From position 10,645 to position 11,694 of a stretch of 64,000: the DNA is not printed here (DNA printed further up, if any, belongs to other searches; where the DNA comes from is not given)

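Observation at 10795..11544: rpoA encodes only the alpha N-terminal domain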

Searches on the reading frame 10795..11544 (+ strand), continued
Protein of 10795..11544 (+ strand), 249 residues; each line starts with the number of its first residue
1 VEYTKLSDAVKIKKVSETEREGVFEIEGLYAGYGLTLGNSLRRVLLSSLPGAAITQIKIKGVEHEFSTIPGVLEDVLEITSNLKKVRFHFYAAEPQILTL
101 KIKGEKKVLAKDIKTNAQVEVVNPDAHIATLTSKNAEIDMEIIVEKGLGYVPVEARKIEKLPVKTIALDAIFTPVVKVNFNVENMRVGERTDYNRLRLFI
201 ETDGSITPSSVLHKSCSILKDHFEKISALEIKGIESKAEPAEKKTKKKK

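Call 32: find_related_loci(query=window:10795-11541:+, collection=genome_contigs, flank=6000)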
Query window:10795-11541:+ (249 aa) in genome_contigs; peptide patterns used: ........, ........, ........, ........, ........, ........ (x = any residue, [..] = any of these).
405 stretches matched a pattern; 290 encode a relative of the query (tblastn E <= 1e-3); the best 80 are kept; 80 distinct loci.
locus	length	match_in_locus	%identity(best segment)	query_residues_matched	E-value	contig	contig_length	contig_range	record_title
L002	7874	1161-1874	84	1-238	2e-134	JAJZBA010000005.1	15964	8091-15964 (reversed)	MAG: bacterium isolate HSP1.bin6 NODE_2339_length_15964_cov_2.768390, whole genome shotgun sequence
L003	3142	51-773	80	1-240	3e-134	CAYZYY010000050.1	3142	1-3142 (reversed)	MAG TPA_asm: uncultured Candidatus Saccharibacteria bacterium isolate binchicken_co129_17 genome assembly, contig: NODE_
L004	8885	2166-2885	79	1-240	8e-128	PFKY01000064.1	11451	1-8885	MAG: Candidatus Wolfebacteria bacterium CG_4_10_14_0_8_um_filter_39_64 CG_4_10_14_0.8_um_filter_scaffold_22354_c, whole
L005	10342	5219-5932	78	1-238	1e-126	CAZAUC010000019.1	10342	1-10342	MAG TPA_asm: uncultured Candidatus Saccharibacteria bacterium isolate SRP214966_co6_158 genome assembly, contig: NODE_43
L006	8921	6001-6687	79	1-229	9e-125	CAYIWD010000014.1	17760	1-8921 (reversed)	MAG TPA_asm: uncultured Candidatus Saccharibacteria bacterium isolate ERP119705_co3_600 genome assembly, contig: NODE_36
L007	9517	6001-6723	76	1-241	4e-123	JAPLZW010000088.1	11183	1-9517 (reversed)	MAG: Candidatus Wolfebacteria bacterium isolate LacPavin_0920_WC70_MAG_44_7 LacPavin_0920_WC70_scaffold_624828, whole ge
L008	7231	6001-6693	77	1-231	6e-123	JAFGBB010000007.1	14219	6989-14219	MAG: Candidatus Wolfebacteria bacterium isolate Zod_Metabat.1002 k87_1809346, whole genome shotgun sequence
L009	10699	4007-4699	76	1-231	1e-122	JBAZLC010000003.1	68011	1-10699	MAG: Candidatus Paceibacterota bacterium isolate SO_2017_LW4_159 scaffold_1118_c1_LW137-91_2017, whole genome shotgun se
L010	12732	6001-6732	72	1-244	2e-117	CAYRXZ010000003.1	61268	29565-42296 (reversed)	MAG TPA_asm: uncultured Candidatus Saccharibacteria bacterium isolate SRP178699_co1_226 genome assembly, contig: NODE_40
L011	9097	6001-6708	72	1-236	4e-116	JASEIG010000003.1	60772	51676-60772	MAG: Patescibacteria group bacterium isolate Yes70-43 NODE_3_length_60772_cov_8.696839, whole genome shotgun sequence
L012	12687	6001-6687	75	1-229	2e-114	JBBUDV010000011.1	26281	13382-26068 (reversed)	MAG: Patescibacteria group bacterium isolate H41-bin049 H41_bin049_000000000011, whole genome shotgun sequence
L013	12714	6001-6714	73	1-238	2e-114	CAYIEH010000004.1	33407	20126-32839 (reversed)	MAG TPA_asm: uncultured Candidatus Saccharibacteria bacterium isolate ERP119705_co18_240 genome assembly, contig: NODE_1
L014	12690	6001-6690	71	1-230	5e-109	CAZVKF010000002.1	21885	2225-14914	MAG TPA_asm: uncultured Candidatus Saccharibacteria bacterium isolate binchicken_co38_1281 genome assembly, contig: NODE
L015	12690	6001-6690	70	1-230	2e-108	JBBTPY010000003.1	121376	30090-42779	MAG: Patescibacteria group bacterium isolate H52-bin120_1 H52_bin120_1_000000000003, whole genome shotgun sequence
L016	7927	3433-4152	67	1-240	4e-108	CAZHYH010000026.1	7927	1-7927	MAG TPA_asm: uncultured Candidatus Saccharibacteria bacterium isolate binchicken_co387_517 genome assembly, contig: NODE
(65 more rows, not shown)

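Call 43: list_cluster_members(proteins=[P0122, P0125, P0130, P0142, P0152, P0124, P0127, P0129, P0133, P0135])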
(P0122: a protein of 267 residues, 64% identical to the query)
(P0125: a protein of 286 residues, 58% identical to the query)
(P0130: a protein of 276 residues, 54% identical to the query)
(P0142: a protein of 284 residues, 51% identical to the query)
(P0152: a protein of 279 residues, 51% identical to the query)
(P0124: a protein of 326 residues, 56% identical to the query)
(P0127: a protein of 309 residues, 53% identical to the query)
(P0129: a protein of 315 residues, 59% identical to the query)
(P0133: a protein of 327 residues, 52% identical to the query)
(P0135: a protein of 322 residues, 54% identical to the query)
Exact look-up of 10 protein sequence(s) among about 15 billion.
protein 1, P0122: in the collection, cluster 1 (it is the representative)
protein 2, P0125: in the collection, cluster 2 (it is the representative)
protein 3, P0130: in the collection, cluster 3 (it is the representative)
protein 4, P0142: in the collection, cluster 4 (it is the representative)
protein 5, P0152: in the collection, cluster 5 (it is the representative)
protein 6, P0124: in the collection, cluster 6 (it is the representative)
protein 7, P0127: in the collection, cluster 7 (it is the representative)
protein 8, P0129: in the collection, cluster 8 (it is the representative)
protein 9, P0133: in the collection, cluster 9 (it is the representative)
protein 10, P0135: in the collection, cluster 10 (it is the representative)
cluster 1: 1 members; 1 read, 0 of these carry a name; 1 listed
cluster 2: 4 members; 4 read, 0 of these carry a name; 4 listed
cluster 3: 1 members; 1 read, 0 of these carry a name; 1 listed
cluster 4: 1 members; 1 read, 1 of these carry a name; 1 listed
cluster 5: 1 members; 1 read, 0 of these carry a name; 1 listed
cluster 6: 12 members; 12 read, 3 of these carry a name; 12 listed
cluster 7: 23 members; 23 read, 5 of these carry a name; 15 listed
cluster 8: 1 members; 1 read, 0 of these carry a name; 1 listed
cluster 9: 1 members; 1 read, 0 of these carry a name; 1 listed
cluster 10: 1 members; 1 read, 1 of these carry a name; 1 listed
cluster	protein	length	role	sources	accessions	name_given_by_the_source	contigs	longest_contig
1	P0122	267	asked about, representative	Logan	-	-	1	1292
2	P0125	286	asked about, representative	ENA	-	-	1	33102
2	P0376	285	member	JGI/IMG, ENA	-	-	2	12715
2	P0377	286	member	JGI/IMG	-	-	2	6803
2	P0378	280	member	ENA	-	-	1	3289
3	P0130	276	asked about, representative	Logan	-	-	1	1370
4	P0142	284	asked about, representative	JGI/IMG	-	DNA-directed RNA polymerase subunit alpha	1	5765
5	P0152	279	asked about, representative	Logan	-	-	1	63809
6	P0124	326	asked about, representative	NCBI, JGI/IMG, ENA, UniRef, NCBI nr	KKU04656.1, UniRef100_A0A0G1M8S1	MAG: DNA-directed RNA polymerase subunit alpha [Candidatus Giovannonibacteria bacterium ... | DNA-directed RNA polymerase subunit alpha n=1 Tax=Candidatus Giovannonibacteria bacterium ...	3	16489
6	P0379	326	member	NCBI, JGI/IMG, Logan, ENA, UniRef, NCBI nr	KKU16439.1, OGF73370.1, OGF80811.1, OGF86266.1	MAG: DNA-directed RNA polymerase subunit alpha [Candidatus Giovannonibacteria bacterium ... | DNA-directed RNA polymerase subunit alpha n=5 Tax=Candidatus Giovannoniibacteriota ...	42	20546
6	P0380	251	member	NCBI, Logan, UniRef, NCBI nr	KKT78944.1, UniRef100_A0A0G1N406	MAG: DNA-directed RNA polymerase subunit alpha [Candidatus Giovannonibacteria bacterium ... | DNA-directed RNA polymerase subunit alpha n=1 Tax=Candidatus Giovannonibacteria bacterium ...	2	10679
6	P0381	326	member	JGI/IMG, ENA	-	-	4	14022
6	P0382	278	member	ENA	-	-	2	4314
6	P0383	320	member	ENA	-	-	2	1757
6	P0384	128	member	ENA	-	-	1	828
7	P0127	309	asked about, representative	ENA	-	-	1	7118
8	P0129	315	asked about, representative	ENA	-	-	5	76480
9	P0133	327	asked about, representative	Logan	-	-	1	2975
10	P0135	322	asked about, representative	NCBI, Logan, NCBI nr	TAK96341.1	DNA-directed RNA polymerase subunit alpha [Patescibacteria group bacterium] | MAG: DNA-directed RNA polymerase subunit alpha [Patescibacteria group bacterium]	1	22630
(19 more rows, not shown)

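Call 46: search_solved_structures(query=window:10795-11541:+, show_alignments=2, max_evalue=1e-20)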
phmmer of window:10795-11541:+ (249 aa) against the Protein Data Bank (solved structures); distinct sequences matched with E-value up to 1e-20: 56.
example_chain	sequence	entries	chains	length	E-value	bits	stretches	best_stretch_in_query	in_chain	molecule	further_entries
8i23_A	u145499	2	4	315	2e-62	214.1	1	15-248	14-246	DNA-directed RNA polymerase subunit alpha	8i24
4oir_A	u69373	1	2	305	9.4e-56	192.3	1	19-240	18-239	DNA-directed RNA polymerase subunit alpha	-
4mq9_A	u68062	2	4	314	9.5e-56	192.3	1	20-239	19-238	DNA-directed RNA polymerase subunit alpha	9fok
1iw7_A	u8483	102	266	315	9.5e-56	192.3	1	20-239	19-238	RNA polymerase alpha subunit | DNA-directed RNA polymerase alpha chain | DNA-directed RNA polymerase subunit alpha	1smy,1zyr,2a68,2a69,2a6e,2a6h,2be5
6wvj_A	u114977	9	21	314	1.4e-55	191.8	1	12-229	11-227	DNA-directed RNA polymerase subunit alpha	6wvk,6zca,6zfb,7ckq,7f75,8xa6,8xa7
1i6v_A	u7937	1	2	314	4.6e-55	190.1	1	16-234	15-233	DNA-DIRECTED RNA POLYMERASE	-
1l9u_A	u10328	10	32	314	7.8e-55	189.3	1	16-227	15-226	RNA POLYMERASE, ALPHA SUBUNIT | DNA-directed RNA polymerase alpha chain | DNA-directed RNA polymerase subunit alpha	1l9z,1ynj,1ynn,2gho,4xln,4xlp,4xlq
9n9p_A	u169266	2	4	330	9.9e-55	189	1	11-227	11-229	DNA-directed RNA polymerase subunit alpha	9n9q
1hqm_A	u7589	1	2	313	1.2e-54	188.8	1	16-227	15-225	DNA-directed RNA polymerase subunit alpha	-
5tjg_A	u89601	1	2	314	1.3e-54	188.6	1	19-227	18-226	DNA-directed RNA polymerase subunit alpha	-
7l7b_A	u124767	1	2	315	1.5e-53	185.1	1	10-240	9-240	DNA-directed RNA polymerase subunit alpha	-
8x6f_A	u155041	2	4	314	4.7e-51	177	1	12-229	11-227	DNA-directed RNA polymerase subunit alpha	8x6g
8syi_A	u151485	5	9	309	1.2e-49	172.3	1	16-234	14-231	DNA-directed RNA polymerase subunit alpha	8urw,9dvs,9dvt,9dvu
6fbv_A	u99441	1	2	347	4.8e-49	170.4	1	18-242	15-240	DNA-directed RNA polymerase subunit alpha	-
10mi_A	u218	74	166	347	5.1e-49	170.3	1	18-242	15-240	DNA-directed RNA polymerase subunit alpha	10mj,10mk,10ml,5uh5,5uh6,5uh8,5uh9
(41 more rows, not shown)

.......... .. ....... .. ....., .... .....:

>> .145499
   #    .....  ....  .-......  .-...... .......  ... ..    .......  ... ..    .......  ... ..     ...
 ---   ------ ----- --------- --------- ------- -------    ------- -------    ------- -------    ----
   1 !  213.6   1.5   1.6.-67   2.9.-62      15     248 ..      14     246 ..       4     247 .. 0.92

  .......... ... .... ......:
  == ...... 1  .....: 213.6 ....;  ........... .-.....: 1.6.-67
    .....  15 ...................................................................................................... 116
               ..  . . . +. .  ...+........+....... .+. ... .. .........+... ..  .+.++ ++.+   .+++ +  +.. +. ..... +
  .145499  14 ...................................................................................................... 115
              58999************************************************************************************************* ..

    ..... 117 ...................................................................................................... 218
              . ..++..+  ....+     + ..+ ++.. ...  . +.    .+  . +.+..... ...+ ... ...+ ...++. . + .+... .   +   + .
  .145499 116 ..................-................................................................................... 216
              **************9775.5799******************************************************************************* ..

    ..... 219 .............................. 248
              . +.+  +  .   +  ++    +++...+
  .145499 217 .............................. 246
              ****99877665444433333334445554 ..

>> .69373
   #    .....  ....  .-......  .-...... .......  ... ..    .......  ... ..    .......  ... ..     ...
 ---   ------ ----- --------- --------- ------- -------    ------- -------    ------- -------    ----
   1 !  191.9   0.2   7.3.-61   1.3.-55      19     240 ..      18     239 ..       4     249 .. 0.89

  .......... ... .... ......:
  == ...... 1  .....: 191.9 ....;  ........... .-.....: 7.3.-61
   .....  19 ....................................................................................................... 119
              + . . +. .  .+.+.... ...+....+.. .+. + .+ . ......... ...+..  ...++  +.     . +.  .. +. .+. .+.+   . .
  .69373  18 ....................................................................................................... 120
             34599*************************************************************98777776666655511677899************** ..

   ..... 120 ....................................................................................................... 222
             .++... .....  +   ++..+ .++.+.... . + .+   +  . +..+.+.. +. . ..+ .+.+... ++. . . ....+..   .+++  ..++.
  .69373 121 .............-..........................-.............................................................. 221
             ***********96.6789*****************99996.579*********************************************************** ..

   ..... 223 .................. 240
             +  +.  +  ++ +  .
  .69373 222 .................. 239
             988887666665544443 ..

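Call 58: predict_structure(alignment_id=A1)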
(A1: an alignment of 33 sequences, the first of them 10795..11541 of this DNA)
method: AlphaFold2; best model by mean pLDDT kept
length: 249 residues; sequences in the alignment: 33
mean_pLDDT: 86.6   pTM: 0.75
mean pLDDT of the five models: 86.6, 86.0, 85.9, 85.8, 85.7
residues with pLDDT >= 90: 162; 70-90: 55; 50-70: 27; < 50: 5
segments of 3 or more residues with pLDDT < 50: 247-249
pLDDT, mean of each block of 10 residues (from residue 1): 60 94 94 92 92 93 88 94 92 93 95 93 94 94 92 76 84 94 86 92 93 94 83 52 49
secondary structure, 60 per line:
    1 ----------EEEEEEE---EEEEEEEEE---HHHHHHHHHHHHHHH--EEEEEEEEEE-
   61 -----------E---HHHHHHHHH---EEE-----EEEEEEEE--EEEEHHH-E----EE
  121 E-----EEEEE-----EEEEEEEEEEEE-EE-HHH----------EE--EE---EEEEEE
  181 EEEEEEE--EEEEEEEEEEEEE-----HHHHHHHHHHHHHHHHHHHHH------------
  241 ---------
elements in order: E11-17 E21-29 H33-47 E50-59 H76-84 E88-90 E96-103 E106-109 E119-121 E127-131 E137-148 E175-187 E190-202 H208-228

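Call 72: search_protein_families(library=pfam, proteins=[P0155, P0184, P0241, P0029, P0269], max_evalue=10)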
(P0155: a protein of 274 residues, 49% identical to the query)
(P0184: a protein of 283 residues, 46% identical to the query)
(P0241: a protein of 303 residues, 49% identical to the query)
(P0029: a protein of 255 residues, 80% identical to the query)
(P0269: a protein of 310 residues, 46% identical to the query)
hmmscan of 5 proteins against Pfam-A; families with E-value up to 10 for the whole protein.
P0155 (274 aa): 4 families
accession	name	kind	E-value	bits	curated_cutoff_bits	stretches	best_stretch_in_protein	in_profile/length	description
PF01000.31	RNA_pol_A_bac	-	2.2e-27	96.1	33.9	1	56-170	3-119/119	RNA polymerase Rpb3/RpoA insert domain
PF01193.29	RNA_pol_L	-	2.2e-20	72.6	24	1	24-220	1-74/74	RNA polymerase Rpb3/Rpb11 dimerisation domain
PF13656.11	RNA_pol_L_2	-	0.013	15.7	27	1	192-221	41-70/75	RNA polymerase Rpb3/Rpb11 dimerisation domain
PF02178.24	AT_hook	-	0.092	13.1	17.4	1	265-273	2-10/13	AT hook motif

P0184 (283 aa): 6 families
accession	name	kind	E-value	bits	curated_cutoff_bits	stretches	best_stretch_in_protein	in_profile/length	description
PF01000.31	RNA_pol_A_bac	-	7.8e-29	100.8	33.9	1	56-172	1-119/119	RNA polymerase Rpb3/RpoA insert domain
PF01193.29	RNA_pol_L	-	3.2e-21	75.3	24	1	26-222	1-74/74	RNA polymerase Rpb3/Rpb11 dimerisation domain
PF13656.11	RNA_pol_L_2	-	0.0015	18.6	27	1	193-223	40-70/75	RNA polymerase Rpb3/Rpb11 dimerisation domain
PF08158.18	SDA1_HEAT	-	0.022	14.2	26.4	1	208-276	143-208/364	SDA1, HEAT repeat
PF06213.17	CobT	-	0.044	13.7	26.1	1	204-276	183-254/276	Cobalamin biosynthesis protein CobT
PF24837.1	AMIN-like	-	0.14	12.7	27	1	181-205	3-27/129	AMIN-like domain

P0241 (303 aa): 3 families
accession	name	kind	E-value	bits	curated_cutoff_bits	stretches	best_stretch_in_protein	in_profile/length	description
PF01000.31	RNA_pol_A_bac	-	1.2e-31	109.8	33.9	1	55-177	1-119/119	RNA polymerase Rpb3/RpoA insert domain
PF01193.29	RNA_pol_L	-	1.9e-20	72.8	24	1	25-227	1-74/74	RNA polymerase Rpb3/Rpb11 dimerisation domain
PF13656.11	RNA_pol_L_2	-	0.15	12.3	27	1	198-231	40-73/75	RNA polymerase Rpb3/Rpb11 dimerisation domain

P0029 (255 aa): 5 families
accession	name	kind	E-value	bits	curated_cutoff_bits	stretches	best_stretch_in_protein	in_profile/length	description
PF01000.31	RNA_pol_A_bac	-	7.5e-32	110.5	33.9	1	57-173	1-119/119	RNA polymerase Rpb3/RpoA insert domain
PF01193.29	RNA_pol_L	-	2.4e-22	78.8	24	1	31-223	5-74/74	RNA polymerase Rpb3/Rpb11 dimerisation domain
PF13656.11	RNA_pol_L_2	-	0.00025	21.1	27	1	194-226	40-72/75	RNA polymerase Rpb3/Rpb11 dimerisation domain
PF08605.16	Rad9_Rad53_bind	-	0.088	13.4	22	1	107-183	55-127/129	Fungal Rad9-like Rad53-binding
PF14693.11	Ribosomal_TL5_C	-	0.1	13.4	27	1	105-132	53-81/84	Ribosomal protein TL5, C-terminal domain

P0269 (310 aa): 6 families
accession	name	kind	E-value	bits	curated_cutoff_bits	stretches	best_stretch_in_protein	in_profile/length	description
PF01000.31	RNA_pol_A_bac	-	2.1e-28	99.4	33.9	1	55-172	1-119/119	RNA polymerase Rpb3/RpoA insert domain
PF01193.29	RNA_pol_L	-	5e-19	68.2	24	1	25-222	1-74/74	RNA polymerase Rpb3/Rpb11 dimerisation domain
PF13656.11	RNA_pol_L_2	-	0.00017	21.7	27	2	192-226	39-73/75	RNA polymerase Rpb3/Rpb11 dimerisation domain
PF13794.12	MiaE_2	-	0.1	12.8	25.2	1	185-234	15-64/185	tRNA-(MS[2]IO[6]A)-hydroxylase (MiaE)-like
PF14693.11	Ribosomal_TL5_C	-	0.23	12.3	27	1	78-131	22-81/84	Ribosomal protein TL5, C-terminal domain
PF04636.18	PA26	-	0.27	10.6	29.4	1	217-300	158-232/445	PA26 p53-induced protein (sestrin)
